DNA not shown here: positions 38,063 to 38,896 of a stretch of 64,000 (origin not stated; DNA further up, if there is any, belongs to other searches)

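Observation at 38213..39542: Translationally coupled PilZ-domain protein and single-HKD phospholipase-D-family enzyme, with a third stand-alone PilZ gene convergent next to it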

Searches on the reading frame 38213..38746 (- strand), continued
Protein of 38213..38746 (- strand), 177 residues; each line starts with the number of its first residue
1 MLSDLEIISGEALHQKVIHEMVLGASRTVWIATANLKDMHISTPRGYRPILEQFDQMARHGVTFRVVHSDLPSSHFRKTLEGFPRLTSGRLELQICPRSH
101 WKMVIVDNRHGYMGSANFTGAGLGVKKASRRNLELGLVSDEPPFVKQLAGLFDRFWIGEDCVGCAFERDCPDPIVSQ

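Call 74: search_solved_structures(query=A1, max_evalue=1, show_alignments=1)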
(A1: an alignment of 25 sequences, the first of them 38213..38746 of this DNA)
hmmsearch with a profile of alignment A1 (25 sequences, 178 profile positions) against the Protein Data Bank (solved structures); distinct sequences matched with E-value up to 1: 21.
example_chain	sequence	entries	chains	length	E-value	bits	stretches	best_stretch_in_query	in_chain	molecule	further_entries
7e0m_A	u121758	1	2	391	2.7e-09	40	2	100-165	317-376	Phospholipase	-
8v05_A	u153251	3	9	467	1.6e-07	34.2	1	26-158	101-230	5'-3' exonuclease PLD3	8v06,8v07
8q1k_A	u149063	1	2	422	1.2e-05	28.2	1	26-158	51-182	5'-3' exonuclease PLD3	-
8s86_A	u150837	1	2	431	1.2e-05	28.1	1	26-158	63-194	5'-3' exonuclease PLD3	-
8q1x_A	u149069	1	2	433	1.3e-05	28.1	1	26-158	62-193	5'-3' exonuclease PLD3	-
9vbg_A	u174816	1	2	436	1.3e-05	28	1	26-158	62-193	5'-3' exonuclease PLD3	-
8v5t_A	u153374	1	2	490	1.9e-05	27.5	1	26-158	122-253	5'-3' exonuclease PLD3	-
9fj0_A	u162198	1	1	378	5e-05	26.1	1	13-163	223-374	Envelope phospholipase OPG057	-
9fiz_A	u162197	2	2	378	5.6e-05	26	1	13-163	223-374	Envelope phospholipase OPG057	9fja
9fhk_B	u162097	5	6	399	0.0001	25.1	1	13-163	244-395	Envelope phospholipase OPG057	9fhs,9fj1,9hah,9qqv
9vbh_A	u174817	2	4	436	0.00032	23.5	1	26-158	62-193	5'-3' exonuclease PLD3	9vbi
7ymb_A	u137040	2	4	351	0.0051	19.6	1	16-121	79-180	NADPH-dependent methylglyoxal reductase GRE2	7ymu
30ie_B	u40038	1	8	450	0.0091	18.8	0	51-158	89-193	Virion nicking-joining enzyme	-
9vbj_A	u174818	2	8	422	0.029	17.1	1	101-158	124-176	5'-3' exonuclease PLD4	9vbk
8v08_A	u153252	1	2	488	0.044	16.5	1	101-158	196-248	5'-3' exonuclease PLD4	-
1byr_A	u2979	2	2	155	0.24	14.1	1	51-124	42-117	PROTEIN (ENDONUCLEASE)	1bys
4ggj_A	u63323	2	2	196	0.82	12.4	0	100-157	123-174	Mitochondrial cardiolipin hydrolase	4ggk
6ehi_A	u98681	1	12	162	0.97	12.2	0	48-153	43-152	Nuclease NucT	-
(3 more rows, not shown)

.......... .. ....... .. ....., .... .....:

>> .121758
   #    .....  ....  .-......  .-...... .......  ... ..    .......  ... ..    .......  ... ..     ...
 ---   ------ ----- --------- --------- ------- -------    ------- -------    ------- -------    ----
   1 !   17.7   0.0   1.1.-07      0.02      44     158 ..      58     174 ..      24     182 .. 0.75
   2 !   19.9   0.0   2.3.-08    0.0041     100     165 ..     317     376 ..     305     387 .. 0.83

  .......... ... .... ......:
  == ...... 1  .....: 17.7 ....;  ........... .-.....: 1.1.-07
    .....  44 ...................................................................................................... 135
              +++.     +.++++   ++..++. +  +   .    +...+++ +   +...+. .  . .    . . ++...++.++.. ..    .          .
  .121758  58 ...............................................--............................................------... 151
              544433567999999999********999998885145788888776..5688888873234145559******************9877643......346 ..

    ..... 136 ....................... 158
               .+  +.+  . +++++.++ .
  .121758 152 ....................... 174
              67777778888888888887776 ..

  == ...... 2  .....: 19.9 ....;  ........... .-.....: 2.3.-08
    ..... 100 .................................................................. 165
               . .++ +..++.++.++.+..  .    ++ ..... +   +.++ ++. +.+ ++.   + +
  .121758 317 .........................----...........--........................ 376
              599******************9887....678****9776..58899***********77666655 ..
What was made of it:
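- Closest known: Zucchini / PLD6. Different: Sequence similarity is negligible (profile E 0.3-0.8, call 74).
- Closest known: PLD3/PLD4 5'-3' ssDNA exonucleases, and vaccinia F13 and K4. Same: Together with the phospholipase D 7e0m (best profile hit, E=2.7e-9), they are the best sequence matches among solved structures: profile E=1.6e-7 for PLD3, 5e-5 for F13 and 9e-3 for K4 (call 74).
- Profile hits are a phospholipase D (7e0m), the PLD3/4 exonucleases, vaccinia F13 and the K4 nicking-joining enzyme (call 74). The best profile hit in the PDB is a phospholipase D (7e0m, E=2.7e-9), and vaccinia F13 also matches (call 74).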

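Call 77: search_protein_families(library=pfam, proteins=[L067:6631-7275:+], max_evalue=0.01)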
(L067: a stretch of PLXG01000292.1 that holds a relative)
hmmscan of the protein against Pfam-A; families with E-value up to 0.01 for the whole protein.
L067:6631-7275:+ (215 aa): 1 family
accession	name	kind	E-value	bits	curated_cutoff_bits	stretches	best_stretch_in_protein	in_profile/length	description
PF07238.19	PilZ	-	6.6e-08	33.3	22.5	1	92-187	3-100/102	PilZ domain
